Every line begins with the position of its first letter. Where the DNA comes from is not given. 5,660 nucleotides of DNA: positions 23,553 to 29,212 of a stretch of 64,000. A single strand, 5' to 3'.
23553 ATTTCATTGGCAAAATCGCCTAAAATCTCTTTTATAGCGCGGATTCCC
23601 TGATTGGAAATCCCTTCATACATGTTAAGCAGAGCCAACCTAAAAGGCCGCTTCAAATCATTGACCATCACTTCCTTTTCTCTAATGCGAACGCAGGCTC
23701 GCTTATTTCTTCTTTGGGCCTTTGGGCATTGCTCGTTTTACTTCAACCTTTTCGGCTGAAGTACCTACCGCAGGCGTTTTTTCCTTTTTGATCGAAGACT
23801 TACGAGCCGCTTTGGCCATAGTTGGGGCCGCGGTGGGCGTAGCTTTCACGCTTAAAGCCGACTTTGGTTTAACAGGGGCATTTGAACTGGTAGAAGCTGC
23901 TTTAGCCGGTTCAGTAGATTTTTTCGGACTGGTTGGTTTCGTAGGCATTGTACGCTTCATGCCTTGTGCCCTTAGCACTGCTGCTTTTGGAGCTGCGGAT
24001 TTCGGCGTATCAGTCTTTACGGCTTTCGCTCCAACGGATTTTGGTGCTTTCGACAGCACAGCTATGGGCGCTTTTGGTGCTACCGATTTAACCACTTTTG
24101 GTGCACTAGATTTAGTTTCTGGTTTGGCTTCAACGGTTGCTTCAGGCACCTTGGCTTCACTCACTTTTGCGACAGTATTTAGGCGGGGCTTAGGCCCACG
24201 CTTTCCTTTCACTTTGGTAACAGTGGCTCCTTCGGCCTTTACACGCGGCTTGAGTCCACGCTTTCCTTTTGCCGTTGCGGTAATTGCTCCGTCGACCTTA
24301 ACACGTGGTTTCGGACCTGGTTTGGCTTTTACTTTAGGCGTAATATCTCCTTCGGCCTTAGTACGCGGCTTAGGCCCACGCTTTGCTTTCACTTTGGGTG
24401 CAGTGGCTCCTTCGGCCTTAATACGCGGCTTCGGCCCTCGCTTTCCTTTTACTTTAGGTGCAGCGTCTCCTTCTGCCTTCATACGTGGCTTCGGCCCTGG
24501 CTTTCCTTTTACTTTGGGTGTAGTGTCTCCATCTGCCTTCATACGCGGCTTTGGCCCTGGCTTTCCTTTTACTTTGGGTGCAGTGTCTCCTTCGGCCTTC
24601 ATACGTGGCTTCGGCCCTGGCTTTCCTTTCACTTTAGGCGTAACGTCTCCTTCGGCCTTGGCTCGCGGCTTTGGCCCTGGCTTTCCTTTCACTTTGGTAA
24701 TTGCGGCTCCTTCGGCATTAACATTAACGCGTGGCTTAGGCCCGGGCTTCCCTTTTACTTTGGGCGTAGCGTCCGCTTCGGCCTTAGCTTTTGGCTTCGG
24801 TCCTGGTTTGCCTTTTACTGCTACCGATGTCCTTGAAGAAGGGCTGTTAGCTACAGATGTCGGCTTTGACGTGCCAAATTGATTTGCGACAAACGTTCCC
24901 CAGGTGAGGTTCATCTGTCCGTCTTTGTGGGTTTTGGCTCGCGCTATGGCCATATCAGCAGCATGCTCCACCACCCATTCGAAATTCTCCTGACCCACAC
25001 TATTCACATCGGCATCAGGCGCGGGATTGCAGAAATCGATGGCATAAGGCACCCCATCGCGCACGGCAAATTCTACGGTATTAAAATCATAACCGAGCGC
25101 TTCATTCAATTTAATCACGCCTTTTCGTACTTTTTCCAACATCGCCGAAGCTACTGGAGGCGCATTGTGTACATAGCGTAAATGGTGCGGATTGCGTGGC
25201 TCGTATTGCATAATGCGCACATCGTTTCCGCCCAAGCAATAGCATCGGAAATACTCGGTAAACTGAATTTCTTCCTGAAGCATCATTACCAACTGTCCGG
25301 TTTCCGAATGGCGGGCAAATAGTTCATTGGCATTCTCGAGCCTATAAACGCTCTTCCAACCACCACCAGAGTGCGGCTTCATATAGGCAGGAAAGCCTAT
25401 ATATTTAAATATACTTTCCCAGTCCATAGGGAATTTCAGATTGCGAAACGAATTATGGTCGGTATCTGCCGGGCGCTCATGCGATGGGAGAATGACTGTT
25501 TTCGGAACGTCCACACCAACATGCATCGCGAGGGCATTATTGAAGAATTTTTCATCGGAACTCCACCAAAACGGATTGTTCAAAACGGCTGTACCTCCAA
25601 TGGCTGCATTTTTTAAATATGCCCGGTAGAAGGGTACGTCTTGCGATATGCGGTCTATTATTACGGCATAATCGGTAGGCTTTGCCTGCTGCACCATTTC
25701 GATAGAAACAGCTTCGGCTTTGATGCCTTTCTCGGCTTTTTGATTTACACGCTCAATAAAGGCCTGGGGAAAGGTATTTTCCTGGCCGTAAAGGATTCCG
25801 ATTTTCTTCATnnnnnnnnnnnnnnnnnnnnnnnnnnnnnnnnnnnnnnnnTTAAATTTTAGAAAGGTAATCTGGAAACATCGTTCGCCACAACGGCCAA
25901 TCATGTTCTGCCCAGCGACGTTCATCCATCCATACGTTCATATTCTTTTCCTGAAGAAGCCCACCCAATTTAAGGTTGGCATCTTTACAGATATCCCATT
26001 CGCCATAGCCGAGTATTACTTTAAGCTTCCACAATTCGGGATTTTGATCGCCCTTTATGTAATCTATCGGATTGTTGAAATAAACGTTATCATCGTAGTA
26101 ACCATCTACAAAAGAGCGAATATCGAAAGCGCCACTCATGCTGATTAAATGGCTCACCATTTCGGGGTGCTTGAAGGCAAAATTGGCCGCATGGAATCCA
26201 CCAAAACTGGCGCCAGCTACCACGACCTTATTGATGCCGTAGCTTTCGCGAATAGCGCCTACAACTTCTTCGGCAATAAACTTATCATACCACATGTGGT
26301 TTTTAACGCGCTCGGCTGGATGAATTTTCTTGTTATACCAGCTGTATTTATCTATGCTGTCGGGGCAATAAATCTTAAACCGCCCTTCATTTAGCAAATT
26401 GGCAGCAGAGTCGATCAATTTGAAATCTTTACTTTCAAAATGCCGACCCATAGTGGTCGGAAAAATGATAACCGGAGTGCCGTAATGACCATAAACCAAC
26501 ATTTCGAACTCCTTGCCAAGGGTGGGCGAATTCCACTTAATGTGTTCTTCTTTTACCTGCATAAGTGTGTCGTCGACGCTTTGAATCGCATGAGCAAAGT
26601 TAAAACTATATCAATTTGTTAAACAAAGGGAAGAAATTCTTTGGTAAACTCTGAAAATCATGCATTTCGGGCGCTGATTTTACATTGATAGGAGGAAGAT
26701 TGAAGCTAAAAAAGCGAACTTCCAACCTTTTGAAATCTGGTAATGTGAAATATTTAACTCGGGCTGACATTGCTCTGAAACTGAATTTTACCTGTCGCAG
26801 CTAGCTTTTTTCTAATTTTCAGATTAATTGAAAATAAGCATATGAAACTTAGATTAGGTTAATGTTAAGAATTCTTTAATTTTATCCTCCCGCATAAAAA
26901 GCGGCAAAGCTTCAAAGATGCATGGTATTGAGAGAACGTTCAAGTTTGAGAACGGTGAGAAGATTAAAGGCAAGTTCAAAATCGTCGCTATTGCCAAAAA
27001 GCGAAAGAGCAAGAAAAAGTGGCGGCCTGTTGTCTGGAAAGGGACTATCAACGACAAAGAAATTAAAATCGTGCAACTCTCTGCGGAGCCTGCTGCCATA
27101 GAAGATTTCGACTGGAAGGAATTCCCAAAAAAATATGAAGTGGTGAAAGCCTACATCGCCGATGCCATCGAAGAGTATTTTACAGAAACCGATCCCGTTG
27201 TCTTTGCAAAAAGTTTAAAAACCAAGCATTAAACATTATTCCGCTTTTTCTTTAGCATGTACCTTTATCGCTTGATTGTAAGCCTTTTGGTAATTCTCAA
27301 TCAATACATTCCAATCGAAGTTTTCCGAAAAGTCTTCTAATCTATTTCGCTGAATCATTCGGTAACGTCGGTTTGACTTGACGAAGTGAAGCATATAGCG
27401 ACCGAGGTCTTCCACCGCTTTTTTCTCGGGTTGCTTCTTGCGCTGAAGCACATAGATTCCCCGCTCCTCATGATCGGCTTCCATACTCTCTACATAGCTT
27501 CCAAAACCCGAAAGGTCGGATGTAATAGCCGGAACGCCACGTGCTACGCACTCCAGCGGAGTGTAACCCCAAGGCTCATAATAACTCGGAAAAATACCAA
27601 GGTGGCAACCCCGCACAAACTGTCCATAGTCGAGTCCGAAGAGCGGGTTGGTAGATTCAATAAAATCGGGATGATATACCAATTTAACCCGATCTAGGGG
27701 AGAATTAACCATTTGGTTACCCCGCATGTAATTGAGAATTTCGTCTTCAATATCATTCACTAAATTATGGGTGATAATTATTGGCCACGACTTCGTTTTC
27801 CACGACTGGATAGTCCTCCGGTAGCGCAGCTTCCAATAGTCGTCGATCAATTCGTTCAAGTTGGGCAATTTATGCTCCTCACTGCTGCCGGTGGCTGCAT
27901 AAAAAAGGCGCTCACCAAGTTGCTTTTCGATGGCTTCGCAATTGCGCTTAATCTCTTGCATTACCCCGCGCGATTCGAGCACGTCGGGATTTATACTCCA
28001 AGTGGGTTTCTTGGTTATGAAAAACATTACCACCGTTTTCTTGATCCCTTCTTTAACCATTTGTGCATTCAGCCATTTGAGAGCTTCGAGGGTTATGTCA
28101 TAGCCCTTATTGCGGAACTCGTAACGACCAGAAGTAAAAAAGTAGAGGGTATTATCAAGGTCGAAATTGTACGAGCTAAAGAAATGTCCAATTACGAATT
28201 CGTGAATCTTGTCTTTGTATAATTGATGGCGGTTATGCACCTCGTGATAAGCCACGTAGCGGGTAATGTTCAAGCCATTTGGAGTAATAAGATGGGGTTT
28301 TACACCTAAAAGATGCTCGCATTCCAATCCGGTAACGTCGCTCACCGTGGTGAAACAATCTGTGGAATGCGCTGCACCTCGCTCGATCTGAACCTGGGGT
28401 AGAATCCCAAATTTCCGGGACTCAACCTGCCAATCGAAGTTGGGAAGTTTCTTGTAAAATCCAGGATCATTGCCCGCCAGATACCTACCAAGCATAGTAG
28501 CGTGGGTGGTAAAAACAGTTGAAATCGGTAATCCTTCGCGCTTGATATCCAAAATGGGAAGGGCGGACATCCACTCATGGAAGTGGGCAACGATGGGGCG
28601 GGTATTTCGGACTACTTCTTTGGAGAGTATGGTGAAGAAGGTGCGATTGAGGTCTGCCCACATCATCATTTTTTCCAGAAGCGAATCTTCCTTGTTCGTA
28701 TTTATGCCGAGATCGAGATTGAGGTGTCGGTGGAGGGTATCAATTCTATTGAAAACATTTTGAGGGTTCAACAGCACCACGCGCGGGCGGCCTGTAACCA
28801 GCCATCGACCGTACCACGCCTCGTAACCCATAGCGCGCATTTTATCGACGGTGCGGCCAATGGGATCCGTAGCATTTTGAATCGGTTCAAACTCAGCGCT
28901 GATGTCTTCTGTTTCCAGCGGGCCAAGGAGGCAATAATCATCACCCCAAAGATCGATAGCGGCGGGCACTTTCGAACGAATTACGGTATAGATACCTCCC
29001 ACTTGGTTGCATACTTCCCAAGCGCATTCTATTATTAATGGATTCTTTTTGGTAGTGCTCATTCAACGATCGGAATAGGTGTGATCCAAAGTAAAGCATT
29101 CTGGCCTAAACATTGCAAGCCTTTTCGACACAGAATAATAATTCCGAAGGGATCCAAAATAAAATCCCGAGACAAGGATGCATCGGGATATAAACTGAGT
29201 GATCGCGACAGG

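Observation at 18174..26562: Convergent two-operon island: three amidoligases, a GATase1/C26-type hydrolase, an M17 aminopeptidase and two esterases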

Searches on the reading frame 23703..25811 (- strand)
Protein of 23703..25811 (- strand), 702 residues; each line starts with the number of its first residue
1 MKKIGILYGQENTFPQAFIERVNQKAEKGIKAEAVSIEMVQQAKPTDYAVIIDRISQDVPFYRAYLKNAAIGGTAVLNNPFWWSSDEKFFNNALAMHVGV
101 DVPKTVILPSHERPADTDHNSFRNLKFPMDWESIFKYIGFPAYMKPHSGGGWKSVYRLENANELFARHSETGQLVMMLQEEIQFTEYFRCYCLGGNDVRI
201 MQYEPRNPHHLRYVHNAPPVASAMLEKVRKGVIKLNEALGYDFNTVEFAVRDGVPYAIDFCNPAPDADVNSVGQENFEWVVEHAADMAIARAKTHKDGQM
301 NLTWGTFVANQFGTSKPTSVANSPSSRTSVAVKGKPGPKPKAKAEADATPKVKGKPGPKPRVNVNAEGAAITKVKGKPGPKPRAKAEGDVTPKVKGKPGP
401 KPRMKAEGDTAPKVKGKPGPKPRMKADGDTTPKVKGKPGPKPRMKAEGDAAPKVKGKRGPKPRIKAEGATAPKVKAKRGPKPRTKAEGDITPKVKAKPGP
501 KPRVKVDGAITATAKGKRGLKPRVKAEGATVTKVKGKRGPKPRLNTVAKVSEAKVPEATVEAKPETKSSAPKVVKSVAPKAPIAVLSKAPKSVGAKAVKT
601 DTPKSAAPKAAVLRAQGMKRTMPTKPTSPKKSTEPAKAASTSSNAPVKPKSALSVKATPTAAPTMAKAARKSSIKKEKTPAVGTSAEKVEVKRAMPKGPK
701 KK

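Call 4: search_protein_families(library=pfam, proteins=[window:23703-25811:-], max_evalue=0.01)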
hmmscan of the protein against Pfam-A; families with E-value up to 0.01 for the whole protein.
window:23703-25811:- (702 aa): 0 families

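Call 5: search_protein_families(library=ncbifam, proteins=[window:23703-25811:-], max_evalue=0.01)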
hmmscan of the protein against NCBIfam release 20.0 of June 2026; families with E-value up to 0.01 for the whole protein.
window:23703-25811:- (702 aa): 1 family
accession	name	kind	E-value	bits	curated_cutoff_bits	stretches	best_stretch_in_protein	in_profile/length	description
TIGR00768.1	rimK_fam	subfamily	0.00036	20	143.4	1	3-209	1-198/276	RimK family alpha-L-glutamate ligase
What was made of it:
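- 24861..25811 (-): AG core: classical ATP-grasp ligase, RimK/GshB/Ddl-like. It is very highly conserved and has no Pfam model above threshold. TIGR00768 rimK_fam at only 3.6e-4 (call 5).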

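Call 11: search_solved_structures(query=window:23703-25811:-, max_evalue=1)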
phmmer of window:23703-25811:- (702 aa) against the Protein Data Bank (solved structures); distinct sequences matched with E-value up to 1: 6.
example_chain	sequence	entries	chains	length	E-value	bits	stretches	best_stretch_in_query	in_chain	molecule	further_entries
2yl2_A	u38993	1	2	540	0.48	11.8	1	136-262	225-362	ACETYL-COA CARBOXYLASE 1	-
1w93_A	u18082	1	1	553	0.88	10.9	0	128-258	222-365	ACETYL-COENZYME A CARBOXYLASE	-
1w96_A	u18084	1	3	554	0.88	10.9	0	128-258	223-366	ACETYL-COENZYME A CARBOXYLASE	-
3gid_A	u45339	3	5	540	0.89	10.9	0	136-256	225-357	Acetyl-CoA carboxylase 2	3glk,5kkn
4hq6_A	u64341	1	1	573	0.99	10.8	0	136-255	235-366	Acetyl-CoA carboxylase 2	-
2hjw_A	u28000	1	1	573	0.99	10.8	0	136-255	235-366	Acetyl-CoA carboxylase 2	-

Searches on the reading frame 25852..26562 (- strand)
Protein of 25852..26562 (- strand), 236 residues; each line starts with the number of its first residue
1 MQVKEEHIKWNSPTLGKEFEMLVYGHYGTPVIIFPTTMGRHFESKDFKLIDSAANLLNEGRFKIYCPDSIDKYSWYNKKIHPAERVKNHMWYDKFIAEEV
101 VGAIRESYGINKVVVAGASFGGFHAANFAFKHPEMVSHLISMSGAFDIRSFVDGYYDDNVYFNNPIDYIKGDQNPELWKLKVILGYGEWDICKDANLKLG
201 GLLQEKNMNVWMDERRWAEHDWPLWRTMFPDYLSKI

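Call 4: search_protein_families(library=pfam, proteins=[window:25852-26562:-], max_evalue=0.01)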
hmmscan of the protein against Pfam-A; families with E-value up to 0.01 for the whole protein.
window:25852-26562:- (236 aa): 6 families
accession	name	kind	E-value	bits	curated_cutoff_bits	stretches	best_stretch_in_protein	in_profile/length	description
PF00756.26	Esterase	-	6.8e-10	39.6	22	1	81-175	84-154/251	Putative esterase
PF00561.26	Abhydrolase_1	-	3.4e-08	33.9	25.8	1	89-148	48-103/245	alpha/beta hydrolase fold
PF12146.15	Hydrolase_4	-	5.5e-05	23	27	1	98-149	63-114/239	Serine aminopeptidase, S33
PF09752.15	ABHD18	-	0.0012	18.5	21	1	104-162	169-226/351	Alpha/beta hydrolase domain containing 18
PF12695.13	Abhydrolase_5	-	0.0055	16.9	27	1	99-140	45-85/164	Alpha/beta hydrolase family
PF00326.27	Peptidase_S9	-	0.0057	16.6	22.6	0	110-154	63-107/213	Prolyl oligopeptidase family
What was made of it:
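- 25852..26562 (-): Est2: second cytoplasmic alpha/beta-hydrolase (PF00756/Abhydrolase_1) with a GASFGG elbow. First gene of the minus-strand module. PF00756 at 6.8e-10 (call 4).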

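Call 5: search_protein_families(library=ncbifam, proteins=[window:25852-26562:-], max_evalue=0.01)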
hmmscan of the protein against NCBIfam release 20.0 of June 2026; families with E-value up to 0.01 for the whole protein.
window:25852-26562:- (236 aa): 15 families
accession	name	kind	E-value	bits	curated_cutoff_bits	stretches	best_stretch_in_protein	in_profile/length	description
NF005262.1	PRK06765.1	equivalog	7.6e-05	21.9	450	1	102-152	133-184/366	E22 family MetX-like putative esterase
NF005757.0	PRK07581.1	subfamily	0.0001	21.3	332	1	31-145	43-158/339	hypothetical protein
TIGR01392.2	MetX_acetyl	equivalog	0.00016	20.9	500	1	104-145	120-162/351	homoserine O-acetyltransferase MetX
NF007758.0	PRK10439.1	equivalog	0.00027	20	222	1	111-226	292-400/418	enterochelin esterase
NF051488.1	bifunc_PcaDC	exception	0.00037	19.8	390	1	97-146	65-113/375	bifunctional 3-oxoadipate enol-lactonase/4-carboxymuconolactone decarboxylase PcaDC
NF045632.1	hydroxlase_HsaD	equivalog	0.00046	19.2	400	1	87-143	81-136/290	4,5:9,10-diseco-3-hydroxy-5,9,17-trioxoandrosta-1(10),2-diene-4-oate hydrolase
TIGR03343.1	biphenyl_bphD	equivalog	0.00078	18.7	462.15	1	101-145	91-135/282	2-hydroxy-6-oxo-6-phenylhexa-2,4-dienoate hydrolase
TIGR02427.1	protocat_pcaD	equivalog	0.00094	18.6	255.85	1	101-147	69-115/251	3-oxoadipate enol-lactonase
NF006449.0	PRK08775.1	equivalog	0.00094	18.2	296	1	99-145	126-173/344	homoserine O-succinyltransferase MetX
TIGR01250.1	pro_imino_pep_2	subfamily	0.0011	18.6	167.65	1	82-152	69-137/288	proline iminopeptidase-family hydrolase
NF001209.0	PRK00175.1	equivalog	0.0011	17.9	331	1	106-145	142-182/381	homoserine O-acetyltransferase MetX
TIGR03695.1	menH_SHCHC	equivalog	0.0026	17.2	208.55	1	90-146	50-106/252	2-succinyl-6-hydroxy-2,4-cyclohexadiene-1-carboxylate synthase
TIGR01249.1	pro_imino_pep_1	equivalog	0.0033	16.6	259.75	0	102-146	86-129/307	prolyl aminopeptidase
NF045948.1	ProImpepThrmp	equivalog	0.0064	16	500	1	96-145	80-129/291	proline iminopeptidase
NF053684.1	esterase_mleBCA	exception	0.0092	15.1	570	0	96-142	80-125/281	BCA family alpha/beta fold macrolide esterase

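Call 54: search_solved_structures(query=window:25852-26562:-, max_evalue=0.01)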
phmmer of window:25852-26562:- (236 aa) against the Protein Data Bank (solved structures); distinct sequences matched with E-value up to 0.01: 1.
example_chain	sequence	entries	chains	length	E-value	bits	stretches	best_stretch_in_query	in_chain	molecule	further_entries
4rgy_A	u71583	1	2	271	0.00083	21.8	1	90-149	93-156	Esterase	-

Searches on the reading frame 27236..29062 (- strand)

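Call 9: search_protein_families(library=pfam, proteins=[window:27236-29062:-], max_evalue=0.001)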
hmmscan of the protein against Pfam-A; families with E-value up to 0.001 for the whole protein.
window:27236-29062:- (608 aa): 6 families
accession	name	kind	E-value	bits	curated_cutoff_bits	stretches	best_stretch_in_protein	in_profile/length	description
PF05693.19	Glycogen_syn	-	3.6e-191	637.5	27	1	12-600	1-584/639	Glycogen synthase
PF00534.26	Glycos_transf_1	-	3e-08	33.8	26.4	1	481-528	88-135/172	Glycosyl transferases group 1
PF20706.3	GT4-conflict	-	5e-07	29.5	26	1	483-555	279-349/385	Family 4 Glycosyltransferase in conflict systems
PF13692.12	Glyco_trans_1_4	-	1.3e-05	25.9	27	1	478-527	69-118/142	Glycosyl transferases group 1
PF13439.12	Glyco_transf_4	-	4e-05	24.1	28.5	1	145-267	62-169/170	Glycosyltransferase Family 4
PF08323.17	Glyco_transf_5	-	0.00019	21.6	22.7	1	142-242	113-218/239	Starch synthase catalytic domain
